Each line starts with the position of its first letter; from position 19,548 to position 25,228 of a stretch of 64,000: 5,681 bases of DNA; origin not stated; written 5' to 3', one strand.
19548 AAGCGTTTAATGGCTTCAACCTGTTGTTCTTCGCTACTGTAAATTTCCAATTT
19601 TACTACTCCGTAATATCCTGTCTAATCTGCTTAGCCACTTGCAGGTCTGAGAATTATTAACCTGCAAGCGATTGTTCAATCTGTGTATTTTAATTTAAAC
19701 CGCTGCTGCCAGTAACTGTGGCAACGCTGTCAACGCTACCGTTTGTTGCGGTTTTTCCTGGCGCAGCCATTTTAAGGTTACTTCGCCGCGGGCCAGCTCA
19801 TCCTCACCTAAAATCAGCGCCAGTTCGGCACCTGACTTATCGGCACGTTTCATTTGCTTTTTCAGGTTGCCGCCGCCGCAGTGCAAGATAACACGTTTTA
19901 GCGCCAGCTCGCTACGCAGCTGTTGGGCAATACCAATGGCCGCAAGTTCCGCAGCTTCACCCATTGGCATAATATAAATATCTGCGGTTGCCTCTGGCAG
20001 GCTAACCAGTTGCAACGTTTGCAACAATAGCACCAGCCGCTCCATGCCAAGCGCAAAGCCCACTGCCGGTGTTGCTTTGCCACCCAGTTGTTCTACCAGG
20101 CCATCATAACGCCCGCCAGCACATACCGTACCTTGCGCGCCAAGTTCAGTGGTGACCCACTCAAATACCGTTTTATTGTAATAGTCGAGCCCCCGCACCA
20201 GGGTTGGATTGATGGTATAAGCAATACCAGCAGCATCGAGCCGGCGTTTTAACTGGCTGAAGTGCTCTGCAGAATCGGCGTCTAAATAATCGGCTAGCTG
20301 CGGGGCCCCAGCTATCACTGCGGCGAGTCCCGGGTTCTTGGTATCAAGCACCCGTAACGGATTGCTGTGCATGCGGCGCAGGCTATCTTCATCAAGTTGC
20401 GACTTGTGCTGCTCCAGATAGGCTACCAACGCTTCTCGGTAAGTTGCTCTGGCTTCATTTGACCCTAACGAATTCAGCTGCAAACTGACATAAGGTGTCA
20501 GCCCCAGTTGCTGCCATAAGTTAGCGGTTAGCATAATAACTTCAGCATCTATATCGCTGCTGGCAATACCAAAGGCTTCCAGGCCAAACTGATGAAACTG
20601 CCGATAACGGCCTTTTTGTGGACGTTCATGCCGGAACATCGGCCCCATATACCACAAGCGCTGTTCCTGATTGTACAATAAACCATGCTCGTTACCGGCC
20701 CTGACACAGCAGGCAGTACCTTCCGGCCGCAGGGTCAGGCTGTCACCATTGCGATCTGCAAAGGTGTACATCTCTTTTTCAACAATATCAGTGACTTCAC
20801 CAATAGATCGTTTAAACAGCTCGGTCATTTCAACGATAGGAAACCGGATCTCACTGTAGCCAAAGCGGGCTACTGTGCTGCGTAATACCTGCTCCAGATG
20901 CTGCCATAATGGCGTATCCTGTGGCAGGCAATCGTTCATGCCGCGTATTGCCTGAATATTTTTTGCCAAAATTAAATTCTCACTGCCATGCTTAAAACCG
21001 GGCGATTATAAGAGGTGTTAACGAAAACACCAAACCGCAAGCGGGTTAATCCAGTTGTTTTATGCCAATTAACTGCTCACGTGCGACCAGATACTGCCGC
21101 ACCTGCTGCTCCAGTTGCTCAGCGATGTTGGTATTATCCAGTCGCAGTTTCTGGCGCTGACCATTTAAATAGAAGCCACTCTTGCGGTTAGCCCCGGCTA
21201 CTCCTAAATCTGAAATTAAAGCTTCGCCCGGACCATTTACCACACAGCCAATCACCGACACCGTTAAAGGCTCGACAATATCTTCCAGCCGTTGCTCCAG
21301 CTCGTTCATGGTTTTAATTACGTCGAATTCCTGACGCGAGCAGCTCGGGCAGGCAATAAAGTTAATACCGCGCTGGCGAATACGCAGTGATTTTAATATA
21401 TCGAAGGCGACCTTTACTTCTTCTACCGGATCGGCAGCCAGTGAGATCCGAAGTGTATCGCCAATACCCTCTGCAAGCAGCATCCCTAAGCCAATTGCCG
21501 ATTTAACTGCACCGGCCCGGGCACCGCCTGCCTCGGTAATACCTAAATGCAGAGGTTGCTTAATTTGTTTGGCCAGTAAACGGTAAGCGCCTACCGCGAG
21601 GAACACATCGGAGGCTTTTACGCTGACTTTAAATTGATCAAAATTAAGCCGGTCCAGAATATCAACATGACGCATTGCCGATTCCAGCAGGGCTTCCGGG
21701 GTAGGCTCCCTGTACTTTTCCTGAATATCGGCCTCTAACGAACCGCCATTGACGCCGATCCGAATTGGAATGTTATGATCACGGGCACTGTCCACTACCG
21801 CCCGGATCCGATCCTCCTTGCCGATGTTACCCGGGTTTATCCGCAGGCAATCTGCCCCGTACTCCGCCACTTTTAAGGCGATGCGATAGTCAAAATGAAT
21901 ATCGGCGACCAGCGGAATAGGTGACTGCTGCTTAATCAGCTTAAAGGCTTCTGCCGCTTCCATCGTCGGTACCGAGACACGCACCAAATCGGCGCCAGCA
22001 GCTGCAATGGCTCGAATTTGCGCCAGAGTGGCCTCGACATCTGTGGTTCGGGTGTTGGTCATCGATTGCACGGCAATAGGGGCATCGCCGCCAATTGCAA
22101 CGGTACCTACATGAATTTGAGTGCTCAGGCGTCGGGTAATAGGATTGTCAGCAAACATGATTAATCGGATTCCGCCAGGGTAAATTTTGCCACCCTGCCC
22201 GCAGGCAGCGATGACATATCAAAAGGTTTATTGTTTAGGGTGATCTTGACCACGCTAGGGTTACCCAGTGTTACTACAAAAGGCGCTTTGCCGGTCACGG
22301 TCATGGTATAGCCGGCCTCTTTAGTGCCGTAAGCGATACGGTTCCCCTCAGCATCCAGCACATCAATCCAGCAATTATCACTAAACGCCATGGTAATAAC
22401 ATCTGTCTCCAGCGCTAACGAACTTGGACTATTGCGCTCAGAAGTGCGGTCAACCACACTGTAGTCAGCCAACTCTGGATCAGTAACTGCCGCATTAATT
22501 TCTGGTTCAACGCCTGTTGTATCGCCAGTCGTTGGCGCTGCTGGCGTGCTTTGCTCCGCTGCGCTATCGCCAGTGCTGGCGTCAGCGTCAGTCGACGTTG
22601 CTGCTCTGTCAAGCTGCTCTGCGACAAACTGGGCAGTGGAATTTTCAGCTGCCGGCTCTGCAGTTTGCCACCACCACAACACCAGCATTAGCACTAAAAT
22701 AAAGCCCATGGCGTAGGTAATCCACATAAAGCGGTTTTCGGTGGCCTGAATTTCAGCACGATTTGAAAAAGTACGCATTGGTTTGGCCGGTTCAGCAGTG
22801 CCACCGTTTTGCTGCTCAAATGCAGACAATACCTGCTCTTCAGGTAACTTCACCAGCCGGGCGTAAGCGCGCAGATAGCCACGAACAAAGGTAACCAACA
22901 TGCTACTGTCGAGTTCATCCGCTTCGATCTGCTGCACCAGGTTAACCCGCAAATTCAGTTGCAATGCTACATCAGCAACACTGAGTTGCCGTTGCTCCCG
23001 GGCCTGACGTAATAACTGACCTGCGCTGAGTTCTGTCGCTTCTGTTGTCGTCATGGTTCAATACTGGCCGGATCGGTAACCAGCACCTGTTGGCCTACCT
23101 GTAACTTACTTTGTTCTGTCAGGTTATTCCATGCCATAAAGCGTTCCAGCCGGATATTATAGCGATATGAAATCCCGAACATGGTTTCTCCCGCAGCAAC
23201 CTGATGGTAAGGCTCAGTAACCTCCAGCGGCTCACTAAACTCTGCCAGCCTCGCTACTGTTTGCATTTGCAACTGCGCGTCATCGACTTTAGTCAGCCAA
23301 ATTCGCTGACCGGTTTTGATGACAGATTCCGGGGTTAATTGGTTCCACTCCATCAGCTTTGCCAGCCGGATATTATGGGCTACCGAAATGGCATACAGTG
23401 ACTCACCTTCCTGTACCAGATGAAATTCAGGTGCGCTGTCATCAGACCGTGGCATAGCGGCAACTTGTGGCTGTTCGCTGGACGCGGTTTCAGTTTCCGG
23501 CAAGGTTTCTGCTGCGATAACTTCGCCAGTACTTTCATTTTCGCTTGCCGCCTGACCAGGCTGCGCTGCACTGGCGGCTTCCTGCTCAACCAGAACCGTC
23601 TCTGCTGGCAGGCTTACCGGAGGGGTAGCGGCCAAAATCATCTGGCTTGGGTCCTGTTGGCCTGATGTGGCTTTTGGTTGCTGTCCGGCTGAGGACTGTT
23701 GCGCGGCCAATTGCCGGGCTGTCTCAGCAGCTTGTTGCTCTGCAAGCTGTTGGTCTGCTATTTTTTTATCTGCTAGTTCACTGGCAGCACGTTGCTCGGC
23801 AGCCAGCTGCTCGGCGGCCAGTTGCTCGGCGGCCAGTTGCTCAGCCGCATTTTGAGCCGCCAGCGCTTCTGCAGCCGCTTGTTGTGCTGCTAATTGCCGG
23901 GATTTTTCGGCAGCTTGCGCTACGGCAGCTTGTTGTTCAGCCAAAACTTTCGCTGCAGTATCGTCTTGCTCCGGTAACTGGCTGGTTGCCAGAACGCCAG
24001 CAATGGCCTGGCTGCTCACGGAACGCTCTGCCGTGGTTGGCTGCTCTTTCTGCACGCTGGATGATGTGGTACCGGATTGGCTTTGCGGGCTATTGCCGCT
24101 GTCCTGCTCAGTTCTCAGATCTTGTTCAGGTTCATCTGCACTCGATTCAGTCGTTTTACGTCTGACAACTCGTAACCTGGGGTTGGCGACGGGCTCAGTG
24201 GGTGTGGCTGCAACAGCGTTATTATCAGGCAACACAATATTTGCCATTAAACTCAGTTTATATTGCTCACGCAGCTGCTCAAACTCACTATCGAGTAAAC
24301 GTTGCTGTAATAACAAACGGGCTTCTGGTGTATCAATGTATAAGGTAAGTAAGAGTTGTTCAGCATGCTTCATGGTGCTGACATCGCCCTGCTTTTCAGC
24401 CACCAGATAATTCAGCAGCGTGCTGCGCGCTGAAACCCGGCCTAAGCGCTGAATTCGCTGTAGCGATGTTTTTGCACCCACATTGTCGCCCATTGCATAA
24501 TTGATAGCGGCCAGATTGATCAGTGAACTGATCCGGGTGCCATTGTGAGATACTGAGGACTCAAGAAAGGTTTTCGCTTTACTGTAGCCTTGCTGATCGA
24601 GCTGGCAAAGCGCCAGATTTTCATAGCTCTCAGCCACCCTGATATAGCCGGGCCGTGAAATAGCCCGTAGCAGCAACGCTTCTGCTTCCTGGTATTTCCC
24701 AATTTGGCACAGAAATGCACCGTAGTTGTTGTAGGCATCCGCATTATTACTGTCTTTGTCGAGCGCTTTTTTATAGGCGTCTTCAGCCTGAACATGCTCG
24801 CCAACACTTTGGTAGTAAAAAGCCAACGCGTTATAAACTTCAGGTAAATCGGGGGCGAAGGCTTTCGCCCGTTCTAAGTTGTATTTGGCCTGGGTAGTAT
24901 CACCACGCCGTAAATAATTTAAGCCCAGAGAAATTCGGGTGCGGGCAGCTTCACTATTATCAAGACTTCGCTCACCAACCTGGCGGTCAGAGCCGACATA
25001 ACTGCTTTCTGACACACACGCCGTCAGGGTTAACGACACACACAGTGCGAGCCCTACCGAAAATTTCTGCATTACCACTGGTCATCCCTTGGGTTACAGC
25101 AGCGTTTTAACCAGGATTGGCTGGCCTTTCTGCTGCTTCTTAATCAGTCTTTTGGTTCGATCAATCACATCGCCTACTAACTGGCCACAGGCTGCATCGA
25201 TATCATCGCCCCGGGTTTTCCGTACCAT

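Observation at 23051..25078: PilW pilotin fused to a long TolA-like linker and two LysM domains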

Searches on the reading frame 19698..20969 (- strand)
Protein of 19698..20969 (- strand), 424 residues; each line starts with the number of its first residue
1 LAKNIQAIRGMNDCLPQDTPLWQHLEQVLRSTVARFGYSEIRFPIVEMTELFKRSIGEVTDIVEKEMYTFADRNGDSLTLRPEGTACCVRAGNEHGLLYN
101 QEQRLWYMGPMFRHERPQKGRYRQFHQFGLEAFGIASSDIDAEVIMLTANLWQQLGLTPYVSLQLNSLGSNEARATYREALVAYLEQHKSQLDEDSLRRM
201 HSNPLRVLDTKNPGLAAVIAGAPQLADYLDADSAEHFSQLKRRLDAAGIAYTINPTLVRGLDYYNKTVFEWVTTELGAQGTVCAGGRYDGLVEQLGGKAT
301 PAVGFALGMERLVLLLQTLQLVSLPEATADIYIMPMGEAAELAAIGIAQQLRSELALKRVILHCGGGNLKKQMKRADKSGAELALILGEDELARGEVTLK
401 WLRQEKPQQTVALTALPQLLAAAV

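Call 56: search_protein_families(library=ncbifam, proteins=[window:19698-20969:-], max_evalue=1e-10)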
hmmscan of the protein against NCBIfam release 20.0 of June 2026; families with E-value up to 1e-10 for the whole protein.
window:19698-20969:- (424 aa): 20 families
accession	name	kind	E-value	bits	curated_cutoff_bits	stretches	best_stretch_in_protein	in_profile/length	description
TIGR00442.1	hisS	equivalog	9e-155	515.6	286.75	1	6-411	1-404/406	histidine--tRNA ligase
TIGR00443.1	hisZ_biosyn_reg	equivalog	1.4e-50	172.2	271.65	1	13-317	2-313/314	ATP phosphoribosyltransferase regulatory subunit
NF009085.0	PRK12420.1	equivalog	5.4e-44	151.2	540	2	229-414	238-420/426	histidine--tRNA ligase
NF008941.0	PRK12292.2-4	equivalog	2e-35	122.4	447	1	10-354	12-356/393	ATP phosphoribosyltransferase regulatory subunit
NF008940.0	PRK12292.2-3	equivalog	4.1e-34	118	450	1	9-367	7-371/404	ATP phosphoribosyltransferase regulatory subunit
NF008953.0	PRK12295.1-6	equivalog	1.2e-29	103.4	384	2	24-157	14-141/384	ATP phosphoribosyltransferase regulatory subunit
NF008942.0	PRK12292.2-5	equivalog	3.9e-29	101.5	643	2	8-160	12-162/434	ATP phosphoribosyltransferase regulatory subunit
NF008936.0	PRK12292.1-3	equivalog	4.4e-25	88.3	492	1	8-329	8-338/406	ATP phosphoribosyltransferase regulatory subunit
NF008945.0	PRK12292.3-3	equivalog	1.2e-22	80.5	409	1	14-325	9-312/368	ATP phosphoribosyltransferase regulatory subunit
NF008938.0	PRK12292.1-6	equivalog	1.5e-20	73.5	833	1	9-153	10-149/420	ATP phosphoribosyltransferase regulatory subunit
NF008939.0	PRK12292.2-1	equivalog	4.4e-20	71.8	335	1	5-318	3-324/391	ATP phosphoribosyltransferase regulatory subunit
NF008950.0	PRK12295.1-3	equivalog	8.3e-17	61.6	492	0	251-312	314-374/387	ATP phosphoribosyltransferase regulatory subunit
NF008943.0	PRK12292.3-1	equivalog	5.1e-15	55.5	690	1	9-330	28-343/403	ATP phosphoribosyltransferase regulatory subunit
NF008935.0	PRK12292.1-1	equivalog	1e-13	51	350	1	11-317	10-318/382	ATP phosphoribosyltransferase regulatory subunit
NF009086.0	PRK12421.1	equivalog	1.9e-13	50.1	318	1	10-321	12-332/389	ATP phosphoribosyltransferase regulatory subunit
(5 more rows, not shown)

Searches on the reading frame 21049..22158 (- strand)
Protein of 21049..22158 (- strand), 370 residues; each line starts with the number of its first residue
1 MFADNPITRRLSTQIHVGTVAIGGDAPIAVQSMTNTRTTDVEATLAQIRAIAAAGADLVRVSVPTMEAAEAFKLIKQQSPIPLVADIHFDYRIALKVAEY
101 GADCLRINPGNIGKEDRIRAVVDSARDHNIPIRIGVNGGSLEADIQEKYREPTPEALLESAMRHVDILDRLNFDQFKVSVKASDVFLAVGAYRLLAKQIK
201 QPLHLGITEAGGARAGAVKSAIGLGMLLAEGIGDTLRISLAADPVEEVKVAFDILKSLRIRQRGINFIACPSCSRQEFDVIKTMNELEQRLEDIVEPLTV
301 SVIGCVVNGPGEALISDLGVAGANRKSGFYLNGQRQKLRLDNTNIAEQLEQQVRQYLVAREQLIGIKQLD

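Call 56: search_protein_families(library=ncbifam, proteins=[window:21049-22158:-], max_evalue=1e-10)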
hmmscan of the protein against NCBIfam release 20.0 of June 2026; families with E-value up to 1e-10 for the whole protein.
window:21049-22158:- (370 aa): 4 families
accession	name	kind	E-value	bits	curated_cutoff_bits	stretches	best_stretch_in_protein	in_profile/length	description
NF001540.0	PRK00366.1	equivalog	7.1e-154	511.9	345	1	4-357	8-361/364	flavodoxin-dependent (E)-4-hydroxy-3-methylbut-2-enyl-diphosphate synthase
TIGR00612.1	ispG_gcpE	equivalog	2.5e-125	418.4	280.25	1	9-353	1-356/357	(E)-4-hydroxy-3-methylbut-2-enyl-diphosphate synthase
NF002534.0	PRK02048.1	equivalog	5.4e-72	243.4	886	3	115-251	140-280/613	4-hydroxy-3-methylbut-2-en-1-yl diphosphate synthase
NF001912.0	PRK00694.1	equivalog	3e-66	224.3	1045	3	122-256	151-289/606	4-hydroxy-3-methylbut-2-en-1-yl diphosphate synthase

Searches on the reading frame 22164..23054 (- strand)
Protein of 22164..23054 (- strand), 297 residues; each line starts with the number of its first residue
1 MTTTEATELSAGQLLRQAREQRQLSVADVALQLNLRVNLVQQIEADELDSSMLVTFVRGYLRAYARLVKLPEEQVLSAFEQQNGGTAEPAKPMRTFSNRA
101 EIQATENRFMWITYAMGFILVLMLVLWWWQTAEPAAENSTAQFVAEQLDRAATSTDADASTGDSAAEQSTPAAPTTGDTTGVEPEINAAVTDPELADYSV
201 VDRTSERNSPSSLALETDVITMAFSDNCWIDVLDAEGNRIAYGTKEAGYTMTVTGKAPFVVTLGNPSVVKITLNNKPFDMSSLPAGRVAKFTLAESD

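Call 29: search_protein_families(library=pfam, proteins=[window:22164-23054:-], max_evalue=0.001)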
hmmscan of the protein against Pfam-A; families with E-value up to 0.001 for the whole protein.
window:22164-23054:- (297 aa): 3 families
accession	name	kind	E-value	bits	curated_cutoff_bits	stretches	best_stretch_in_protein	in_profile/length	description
PF13464.11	RodZ_C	-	2.3e-23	82.3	23.9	1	221-292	1-72/72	RodZ C-terminal domain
PF13413.12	HTH_25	-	8.3e-17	61.2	24.6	1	14-75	1-62/62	Helix-turn-helix domain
PF12844.13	HTH_19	-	2.8e-05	24.4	30.2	1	12-76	1-59/64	Helix-turn-helix domain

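Call 56: search_protein_families(library=ncbifam, proteins=[window:22164-23054:-], max_evalue=1e-10)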
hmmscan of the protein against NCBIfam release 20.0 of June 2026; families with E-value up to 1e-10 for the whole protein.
window:22164-23054:- (297 aa): 2 families
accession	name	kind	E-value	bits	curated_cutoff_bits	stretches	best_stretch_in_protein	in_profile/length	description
NF008109.0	PRK10856.1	equivalog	3e-49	168.5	208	2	4-182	7-187/334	cytoskeleton protein RodZ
NF041534.1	rodZ_Strepcoccus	equivalog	8.1e-17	61.3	375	1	10-285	5-264/275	cytoskeleton protein RodZ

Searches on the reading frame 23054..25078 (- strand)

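Call 4: search_protein_families(library=pfam, proteins=[window:23054-25078:-], max_evalue=1)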
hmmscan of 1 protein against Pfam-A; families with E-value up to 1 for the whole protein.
window:23054-25078:- (675 aa): 15 families
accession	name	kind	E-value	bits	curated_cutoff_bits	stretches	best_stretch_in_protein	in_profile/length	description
PF01476.26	LysM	-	7.1e-23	80.7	20.9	2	625-667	1-42/43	LysM domain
PF13431.12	TPR_17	-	7.3e-11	41.9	24.4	1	101-134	1-34/34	Tetratricopeptide repeat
PF13424.12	TPR_12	-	3.5e-09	37.2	30.1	3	113-176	3-72/77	Tetratricopeptide repeat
PF07719.23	TPR_2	-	5.7e-09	35.9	27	2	79-112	1-34/34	Tetratricopeptide repeat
PF00515.34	TPR_1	-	6.7e-09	35.6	27.8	1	79-112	1-34/34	Tetratricopeptide repeat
PF13374.12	TPR_10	-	2.4e-07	31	27.5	2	113-141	2-30/42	Tetratricopeptide repeat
PF14559.12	TPR_19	-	2.4e-06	28.2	25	1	93-139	5-51/68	Tetratricopeptide repeat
PF13414.12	TPR_11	-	1.2e-05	25.3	26.8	2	97-121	12-36/42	TPR repeat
PF13181.12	TPR_8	-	1.5e-05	25.2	25.7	0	80-107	2-29/34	Tetratricopeptide repeat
PF07024.18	ImpE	-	4.2e-05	24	25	1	566-603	78-115/122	ImpE protein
PF16693.10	Yop-YscD_ppl_1st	-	0.0013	18.8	24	1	223-261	9-49/62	YscD/CdsD-like Bon-like domain 1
PF13176.12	TPR_7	-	0.0052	17.2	27.9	0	120-141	6-29/36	Tetratricopeptide repeat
PF10602.15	RPN7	-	0.011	15.9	29.6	0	80-111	37-68/174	26S proteasome subunit RPN7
PF13428.12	TPR_14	-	0.017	16.2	23.5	1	79-121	1-43/44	Tetratricopeptide repeat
PF23473.1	LysM3_LYK4_5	-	0.069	13.7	29.3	0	554-586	6-38/48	LYK4/5 LysM3 domain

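Call 5: search_protein_families(library=ncbifam, proteins=[window:23054-25078:-], max_evalue=1)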
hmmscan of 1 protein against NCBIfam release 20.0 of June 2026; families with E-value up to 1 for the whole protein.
window:23054-25078:- (675 aa): 17 families
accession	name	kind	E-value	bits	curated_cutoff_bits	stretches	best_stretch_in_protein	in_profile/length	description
TIGR02521.1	type_IV_pilW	equivalog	4.2e-57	193.4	154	1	11-243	2-229/234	type IV pilus biogenesis/stability protein PilW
TIGR02917.1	PEP_TPR_lipo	equivalog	3.2e-11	41.9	312.2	1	41-232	393-584/899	XrtA/PEP-CTERM system TPR-repeat protein PrsT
NF047755.1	LIC_10271_M23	exception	4.4e-10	39.7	180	2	622-667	24-69/207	LIC_10271 family cell wall hydrolase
NF004974.0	PRK06347.1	equivalog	9.9e-10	38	701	1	527-666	462-590/592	1,4-beta-N-acetylmuramoylhydrolase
NF008050.0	PRK10783.1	equivalog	2.3e-09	36.1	508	2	619-669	340-389/457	murein transglycosylase D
NF010495.0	PRK13914.1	equivalog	2.2e-08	33.6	647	2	497-597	150-245/481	invasion associated endopeptidase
NF033762.1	social_mot_Tgl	equivalog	1.9e-07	30.7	225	1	43-205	29-192/252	social motility TPR repeat lipoprotein Tgl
NF040959.1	MamA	equivalog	2.2e-07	30.6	200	1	50-209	42-199/204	magnetosome protein MamA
NF008391.2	PRK11189.1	equivalog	2.6e-07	30.4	250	1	36-136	56-156/297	lipoprotein NlpI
NF040883.1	amid_act_ActS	equivalog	1.2e-05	24.7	375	1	551-602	34-85/242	amidase activator ActS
NF033920.0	C39_PA2778_fam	equivalog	1.3e-05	24.8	150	1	57-141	168-252/255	PA2778 family cysteine peptidase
NF047371.1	FlcA_CTERM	equivalog_domain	1.5e-05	23.7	300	1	52-145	129-222/646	periplasmic flagellar collar protein FlcA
NF047657.1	CellWlHdaseLepto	equivalog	0.00074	19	400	1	551-605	27-81/221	hypothetical protein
NF002725.1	PRK02603.1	equivalog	0.0017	18.4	143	1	77-134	70-127/173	photosystem I assembly protein Ycf3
TIGR02899.1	spore_safA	subfamily_domain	0.0047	16.8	67.85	0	555-593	1-40/44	SafA/ExsA family spore coat assembly protein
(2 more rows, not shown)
